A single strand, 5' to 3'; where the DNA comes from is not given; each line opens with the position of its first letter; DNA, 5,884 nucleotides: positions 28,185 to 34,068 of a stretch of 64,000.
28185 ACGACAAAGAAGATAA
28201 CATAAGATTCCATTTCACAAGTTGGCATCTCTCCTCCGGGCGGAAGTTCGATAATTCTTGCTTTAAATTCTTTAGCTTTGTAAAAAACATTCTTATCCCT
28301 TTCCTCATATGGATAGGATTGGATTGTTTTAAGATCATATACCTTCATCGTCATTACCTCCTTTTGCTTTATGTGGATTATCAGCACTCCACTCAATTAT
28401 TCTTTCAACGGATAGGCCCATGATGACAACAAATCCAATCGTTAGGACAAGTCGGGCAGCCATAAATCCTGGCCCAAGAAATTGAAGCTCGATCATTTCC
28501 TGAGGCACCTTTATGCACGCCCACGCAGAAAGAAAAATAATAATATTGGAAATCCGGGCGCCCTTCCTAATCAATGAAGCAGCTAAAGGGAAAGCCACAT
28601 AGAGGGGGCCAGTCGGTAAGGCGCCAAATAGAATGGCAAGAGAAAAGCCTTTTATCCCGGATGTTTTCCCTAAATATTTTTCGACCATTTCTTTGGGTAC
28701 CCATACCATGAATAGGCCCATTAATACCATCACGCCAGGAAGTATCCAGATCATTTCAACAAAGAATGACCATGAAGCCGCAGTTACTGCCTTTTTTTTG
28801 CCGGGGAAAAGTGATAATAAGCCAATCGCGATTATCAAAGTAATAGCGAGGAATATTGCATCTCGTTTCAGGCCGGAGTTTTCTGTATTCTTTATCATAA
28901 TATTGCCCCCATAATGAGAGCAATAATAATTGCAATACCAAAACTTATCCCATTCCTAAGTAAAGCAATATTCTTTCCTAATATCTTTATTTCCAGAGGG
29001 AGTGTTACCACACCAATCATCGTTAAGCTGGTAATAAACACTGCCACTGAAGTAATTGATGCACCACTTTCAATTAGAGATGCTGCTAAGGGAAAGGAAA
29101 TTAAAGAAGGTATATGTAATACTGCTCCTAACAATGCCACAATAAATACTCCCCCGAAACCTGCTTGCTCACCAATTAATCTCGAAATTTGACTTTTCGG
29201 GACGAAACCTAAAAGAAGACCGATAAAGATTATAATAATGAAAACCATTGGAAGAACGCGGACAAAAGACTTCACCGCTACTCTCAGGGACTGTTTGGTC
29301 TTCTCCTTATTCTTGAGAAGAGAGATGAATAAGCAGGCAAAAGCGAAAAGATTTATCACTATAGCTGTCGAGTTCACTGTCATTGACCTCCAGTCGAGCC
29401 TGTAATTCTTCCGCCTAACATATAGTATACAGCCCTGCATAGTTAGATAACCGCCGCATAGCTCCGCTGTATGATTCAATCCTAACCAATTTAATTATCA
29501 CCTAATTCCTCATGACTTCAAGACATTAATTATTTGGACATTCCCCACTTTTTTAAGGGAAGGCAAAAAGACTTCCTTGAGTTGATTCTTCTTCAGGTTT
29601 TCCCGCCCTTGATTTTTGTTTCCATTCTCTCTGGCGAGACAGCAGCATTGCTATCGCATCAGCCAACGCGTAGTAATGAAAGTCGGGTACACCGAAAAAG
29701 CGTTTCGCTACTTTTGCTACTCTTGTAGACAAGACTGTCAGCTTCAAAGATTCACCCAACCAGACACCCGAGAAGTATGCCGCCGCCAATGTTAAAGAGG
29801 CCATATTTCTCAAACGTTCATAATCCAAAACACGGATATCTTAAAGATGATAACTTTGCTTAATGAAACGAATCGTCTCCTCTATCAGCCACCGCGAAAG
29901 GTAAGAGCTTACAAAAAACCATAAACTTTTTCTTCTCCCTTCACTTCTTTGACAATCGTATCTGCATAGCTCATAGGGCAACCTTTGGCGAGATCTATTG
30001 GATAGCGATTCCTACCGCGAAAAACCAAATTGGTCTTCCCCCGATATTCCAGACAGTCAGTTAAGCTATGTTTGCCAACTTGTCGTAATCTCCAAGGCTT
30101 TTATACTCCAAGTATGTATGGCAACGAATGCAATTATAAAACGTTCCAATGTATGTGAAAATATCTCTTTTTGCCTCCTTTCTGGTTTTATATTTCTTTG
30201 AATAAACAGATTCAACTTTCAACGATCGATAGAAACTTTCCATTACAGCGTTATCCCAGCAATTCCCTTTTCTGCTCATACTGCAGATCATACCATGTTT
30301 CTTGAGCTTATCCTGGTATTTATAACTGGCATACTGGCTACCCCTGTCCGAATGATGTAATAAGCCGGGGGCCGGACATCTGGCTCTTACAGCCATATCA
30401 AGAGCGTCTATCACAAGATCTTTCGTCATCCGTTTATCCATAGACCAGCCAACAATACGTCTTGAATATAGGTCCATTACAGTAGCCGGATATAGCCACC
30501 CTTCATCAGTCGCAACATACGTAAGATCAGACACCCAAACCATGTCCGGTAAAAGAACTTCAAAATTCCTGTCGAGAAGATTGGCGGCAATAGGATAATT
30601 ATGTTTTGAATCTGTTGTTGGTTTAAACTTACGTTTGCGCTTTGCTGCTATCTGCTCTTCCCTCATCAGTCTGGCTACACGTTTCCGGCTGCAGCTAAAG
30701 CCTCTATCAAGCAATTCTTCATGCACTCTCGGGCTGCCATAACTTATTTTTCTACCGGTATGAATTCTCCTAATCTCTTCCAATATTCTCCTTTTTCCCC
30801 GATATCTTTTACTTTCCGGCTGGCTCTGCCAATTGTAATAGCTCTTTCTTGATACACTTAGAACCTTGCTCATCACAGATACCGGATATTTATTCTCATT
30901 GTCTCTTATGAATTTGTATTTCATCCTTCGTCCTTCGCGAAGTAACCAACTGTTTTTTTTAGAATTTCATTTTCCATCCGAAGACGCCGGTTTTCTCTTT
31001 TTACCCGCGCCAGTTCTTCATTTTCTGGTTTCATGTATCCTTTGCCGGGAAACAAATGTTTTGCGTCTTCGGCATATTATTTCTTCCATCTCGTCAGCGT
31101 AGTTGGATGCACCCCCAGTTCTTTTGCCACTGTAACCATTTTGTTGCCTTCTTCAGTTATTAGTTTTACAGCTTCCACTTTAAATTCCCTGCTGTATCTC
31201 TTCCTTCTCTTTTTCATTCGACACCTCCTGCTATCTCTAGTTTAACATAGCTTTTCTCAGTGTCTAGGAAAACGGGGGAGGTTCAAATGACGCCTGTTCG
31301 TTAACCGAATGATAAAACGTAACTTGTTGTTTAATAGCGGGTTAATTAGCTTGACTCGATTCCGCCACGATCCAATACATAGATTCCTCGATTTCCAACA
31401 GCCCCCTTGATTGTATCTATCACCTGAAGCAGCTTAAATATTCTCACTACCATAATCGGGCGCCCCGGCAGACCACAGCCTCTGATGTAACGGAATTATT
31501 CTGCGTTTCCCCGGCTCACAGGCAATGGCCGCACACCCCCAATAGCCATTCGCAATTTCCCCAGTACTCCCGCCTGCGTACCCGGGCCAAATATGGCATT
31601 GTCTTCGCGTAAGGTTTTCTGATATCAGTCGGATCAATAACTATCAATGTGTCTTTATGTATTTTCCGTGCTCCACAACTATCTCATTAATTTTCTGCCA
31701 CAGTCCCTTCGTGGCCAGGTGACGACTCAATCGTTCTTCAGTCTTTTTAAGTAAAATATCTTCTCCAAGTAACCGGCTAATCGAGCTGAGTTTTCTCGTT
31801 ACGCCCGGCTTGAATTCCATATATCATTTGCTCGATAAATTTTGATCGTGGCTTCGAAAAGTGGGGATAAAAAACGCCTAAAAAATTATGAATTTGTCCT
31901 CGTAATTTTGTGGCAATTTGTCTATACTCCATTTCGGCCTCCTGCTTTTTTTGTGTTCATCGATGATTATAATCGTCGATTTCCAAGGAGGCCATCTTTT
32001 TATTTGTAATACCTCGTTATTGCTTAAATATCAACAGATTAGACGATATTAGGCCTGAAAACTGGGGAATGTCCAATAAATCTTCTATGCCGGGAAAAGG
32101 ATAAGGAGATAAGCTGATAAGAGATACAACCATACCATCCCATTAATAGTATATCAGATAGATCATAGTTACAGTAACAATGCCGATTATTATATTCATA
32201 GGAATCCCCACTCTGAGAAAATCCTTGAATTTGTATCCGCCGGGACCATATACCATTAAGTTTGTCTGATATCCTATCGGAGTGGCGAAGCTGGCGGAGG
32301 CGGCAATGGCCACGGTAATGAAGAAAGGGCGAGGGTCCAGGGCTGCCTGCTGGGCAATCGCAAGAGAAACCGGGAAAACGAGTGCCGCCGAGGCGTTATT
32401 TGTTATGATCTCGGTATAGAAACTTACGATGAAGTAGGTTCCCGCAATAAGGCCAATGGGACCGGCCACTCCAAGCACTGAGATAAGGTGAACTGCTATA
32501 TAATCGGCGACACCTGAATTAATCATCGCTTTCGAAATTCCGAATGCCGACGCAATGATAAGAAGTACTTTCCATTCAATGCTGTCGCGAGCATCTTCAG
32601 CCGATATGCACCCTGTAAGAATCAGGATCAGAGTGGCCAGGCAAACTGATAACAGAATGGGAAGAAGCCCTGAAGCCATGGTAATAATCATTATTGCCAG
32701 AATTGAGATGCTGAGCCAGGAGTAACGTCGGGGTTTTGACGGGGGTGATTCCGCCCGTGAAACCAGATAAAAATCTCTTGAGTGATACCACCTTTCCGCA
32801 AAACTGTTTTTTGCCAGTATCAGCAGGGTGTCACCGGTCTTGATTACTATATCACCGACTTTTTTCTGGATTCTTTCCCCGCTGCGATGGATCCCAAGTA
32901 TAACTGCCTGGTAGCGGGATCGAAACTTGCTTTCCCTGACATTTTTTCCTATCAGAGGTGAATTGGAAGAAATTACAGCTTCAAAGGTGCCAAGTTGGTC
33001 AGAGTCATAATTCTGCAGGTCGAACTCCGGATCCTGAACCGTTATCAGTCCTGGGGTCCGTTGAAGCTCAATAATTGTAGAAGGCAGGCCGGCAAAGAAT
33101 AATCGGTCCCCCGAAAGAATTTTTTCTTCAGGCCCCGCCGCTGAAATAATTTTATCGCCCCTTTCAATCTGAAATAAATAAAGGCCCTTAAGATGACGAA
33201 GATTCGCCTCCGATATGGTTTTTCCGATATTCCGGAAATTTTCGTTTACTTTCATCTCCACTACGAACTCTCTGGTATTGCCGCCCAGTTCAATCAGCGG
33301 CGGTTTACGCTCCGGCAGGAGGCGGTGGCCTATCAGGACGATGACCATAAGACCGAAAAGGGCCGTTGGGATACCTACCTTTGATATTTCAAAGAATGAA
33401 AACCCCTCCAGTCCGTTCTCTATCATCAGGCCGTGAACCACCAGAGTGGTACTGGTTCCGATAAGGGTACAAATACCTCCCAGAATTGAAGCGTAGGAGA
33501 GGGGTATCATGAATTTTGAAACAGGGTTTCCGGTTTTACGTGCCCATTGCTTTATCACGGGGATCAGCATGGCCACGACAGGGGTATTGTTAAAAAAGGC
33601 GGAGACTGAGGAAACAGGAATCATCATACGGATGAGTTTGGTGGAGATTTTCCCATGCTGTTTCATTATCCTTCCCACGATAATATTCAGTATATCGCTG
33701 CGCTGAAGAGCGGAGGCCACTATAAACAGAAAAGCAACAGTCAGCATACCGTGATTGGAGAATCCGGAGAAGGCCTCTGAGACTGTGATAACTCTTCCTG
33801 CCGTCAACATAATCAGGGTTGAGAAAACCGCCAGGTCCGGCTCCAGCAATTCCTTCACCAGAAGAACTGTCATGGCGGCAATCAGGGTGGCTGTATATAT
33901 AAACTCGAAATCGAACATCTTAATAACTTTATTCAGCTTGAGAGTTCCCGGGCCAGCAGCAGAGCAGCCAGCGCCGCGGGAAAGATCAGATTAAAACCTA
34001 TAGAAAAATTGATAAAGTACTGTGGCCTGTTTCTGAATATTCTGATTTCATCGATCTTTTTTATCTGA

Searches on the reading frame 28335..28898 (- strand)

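Call 26: search_protein_families(library=pfam, proteins=[window:28335-28898:-], max_evalue=0.001)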
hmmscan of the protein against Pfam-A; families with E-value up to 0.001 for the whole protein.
window:28335-28898:- (187 aa): 1 family
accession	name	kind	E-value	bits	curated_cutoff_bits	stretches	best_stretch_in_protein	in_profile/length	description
PF03773.19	ArsP_1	-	1.2e-12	48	32.3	1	44-168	11-135/294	Predicted permease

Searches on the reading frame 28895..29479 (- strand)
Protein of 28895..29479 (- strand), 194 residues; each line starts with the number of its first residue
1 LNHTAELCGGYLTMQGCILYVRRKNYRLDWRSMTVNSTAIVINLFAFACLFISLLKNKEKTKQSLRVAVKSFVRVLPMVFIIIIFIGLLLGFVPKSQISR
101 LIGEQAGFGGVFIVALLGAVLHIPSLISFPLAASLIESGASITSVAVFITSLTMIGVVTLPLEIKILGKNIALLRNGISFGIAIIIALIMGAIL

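Call 26: search_protein_families(library=pfam, proteins=[window:28895-29479:-], max_evalue=0.001)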
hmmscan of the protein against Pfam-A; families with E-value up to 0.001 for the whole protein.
window:28895-29479:- (194 aa): 1 family
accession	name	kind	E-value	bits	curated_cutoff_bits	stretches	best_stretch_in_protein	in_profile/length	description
PF03773.19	ArsP_1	-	2.7e-08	33.7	32.3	1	71-192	12-133/294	Predicted permease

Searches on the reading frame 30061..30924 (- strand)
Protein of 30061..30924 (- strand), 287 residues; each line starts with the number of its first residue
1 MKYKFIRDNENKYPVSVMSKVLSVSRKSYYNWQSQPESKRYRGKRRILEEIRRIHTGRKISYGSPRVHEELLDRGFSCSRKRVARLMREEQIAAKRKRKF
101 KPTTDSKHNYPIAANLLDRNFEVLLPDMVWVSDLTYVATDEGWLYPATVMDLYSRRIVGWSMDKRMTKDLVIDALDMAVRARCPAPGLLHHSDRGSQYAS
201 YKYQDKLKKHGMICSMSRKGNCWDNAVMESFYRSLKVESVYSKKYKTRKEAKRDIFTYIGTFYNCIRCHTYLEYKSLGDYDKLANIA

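Call 26: search_protein_families(library=pfam, proteins=[window:30061-30924:-], max_evalue=0.001)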
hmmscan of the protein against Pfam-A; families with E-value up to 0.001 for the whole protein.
window:30061-30924:- (287 aa): 4 families
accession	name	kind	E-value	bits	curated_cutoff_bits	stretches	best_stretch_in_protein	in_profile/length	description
PF00665.32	rve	-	4.5e-28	97.9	32.6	1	126-222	4-102/102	Integrase core domain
PF13276.12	HTH_21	-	8.7e-16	58.3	28.1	1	45-100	4-60/60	HTH-like domain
PF13333.12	rve_2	-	1.1e-08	35.5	22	1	229-276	1-47/56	Integrase core domain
PF13683.12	rve_3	-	9.6e-08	32.1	26.5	1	211-275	2-65/67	Integrase core domain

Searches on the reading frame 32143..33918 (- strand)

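Call 26: search_protein_families(library=pfam, proteins=[window:32143-33918:-], max_evalue=0.001)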
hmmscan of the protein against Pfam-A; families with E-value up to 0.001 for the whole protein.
window:32143-33918:- (591 aa): 3 families
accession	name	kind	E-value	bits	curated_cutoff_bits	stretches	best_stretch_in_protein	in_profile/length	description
PF03600.22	CitMHS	-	1.2e-70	238.8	31.9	2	18-525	2-321/336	Citrate transporter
PF02080.26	TrkA_C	-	2.4e-23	82.2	27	2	312-371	2-60/71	TrkA-C domain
PF00939.25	Na_sulph_symp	-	2.2e-11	43.9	27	1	498-587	372-463/472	Sodium:sulfate symporter transmembrane region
